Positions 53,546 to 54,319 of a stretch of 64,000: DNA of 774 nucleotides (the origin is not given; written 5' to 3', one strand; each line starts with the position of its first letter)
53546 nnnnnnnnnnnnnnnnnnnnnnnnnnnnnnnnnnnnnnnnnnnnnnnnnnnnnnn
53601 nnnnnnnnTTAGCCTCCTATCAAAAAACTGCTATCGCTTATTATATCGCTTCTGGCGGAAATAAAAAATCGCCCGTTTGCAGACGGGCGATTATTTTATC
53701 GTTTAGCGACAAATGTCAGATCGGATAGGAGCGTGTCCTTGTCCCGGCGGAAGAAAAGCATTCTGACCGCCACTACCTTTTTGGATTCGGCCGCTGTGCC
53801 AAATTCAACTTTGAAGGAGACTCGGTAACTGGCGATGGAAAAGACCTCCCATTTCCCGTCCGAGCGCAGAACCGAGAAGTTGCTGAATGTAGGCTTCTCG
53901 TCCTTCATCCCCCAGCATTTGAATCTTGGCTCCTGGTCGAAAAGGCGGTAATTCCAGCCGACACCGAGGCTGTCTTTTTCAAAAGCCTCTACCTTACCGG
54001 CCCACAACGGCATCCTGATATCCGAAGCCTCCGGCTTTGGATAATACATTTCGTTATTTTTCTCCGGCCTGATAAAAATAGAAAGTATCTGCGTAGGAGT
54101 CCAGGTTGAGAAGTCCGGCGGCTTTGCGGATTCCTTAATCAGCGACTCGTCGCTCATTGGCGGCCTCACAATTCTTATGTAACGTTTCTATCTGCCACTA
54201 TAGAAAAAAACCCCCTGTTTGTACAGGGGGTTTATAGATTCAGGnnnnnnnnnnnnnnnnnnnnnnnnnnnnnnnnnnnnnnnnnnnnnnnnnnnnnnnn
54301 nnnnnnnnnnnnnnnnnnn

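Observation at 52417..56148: Clustered deoxynucleotide-salvage/processing genes with two paralogous nucleoside-2-deoxyribosyltransferase-like proteins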

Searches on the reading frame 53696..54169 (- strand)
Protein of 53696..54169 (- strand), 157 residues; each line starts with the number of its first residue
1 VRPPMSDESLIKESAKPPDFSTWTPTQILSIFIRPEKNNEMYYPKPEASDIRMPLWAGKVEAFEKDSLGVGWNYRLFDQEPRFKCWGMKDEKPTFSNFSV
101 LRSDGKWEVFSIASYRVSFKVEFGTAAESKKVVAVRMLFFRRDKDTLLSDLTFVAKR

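Call 3: search_protein_families(library=pfam, max_evalue=1, proteins=[window:53696-54169:-])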
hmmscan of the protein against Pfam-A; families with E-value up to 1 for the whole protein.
window:53696-54169:- (157 aa): 0 families

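Call 4: search_protein_families(library=ncbifam, max_evalue=1, proteins=[window:53696-54169:-])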
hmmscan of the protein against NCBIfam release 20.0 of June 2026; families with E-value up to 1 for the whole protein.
window:53696-54169:- (157 aa): 0 families

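Call 89: search_protein_families(library=padloc, max_evalue=0.1, proteins=[window:53696-54157:-])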
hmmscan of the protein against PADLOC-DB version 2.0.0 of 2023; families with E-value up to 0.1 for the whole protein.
window:53696-54157:- (153 aa): 0 families

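Call 90: search_protein_families(library=phrogs, max_evalue=0.1, proteins=[window:53696-54157:-])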
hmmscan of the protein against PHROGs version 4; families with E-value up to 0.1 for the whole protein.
window:53696-54157:- (153 aa): 0 families
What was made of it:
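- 53696..54157 (-): Hypothetical 153-aa protein between B and A; lineage-specific; paralog of 50471-50923(-). No family or PDB hits (calls 3, 4, 89, 90).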
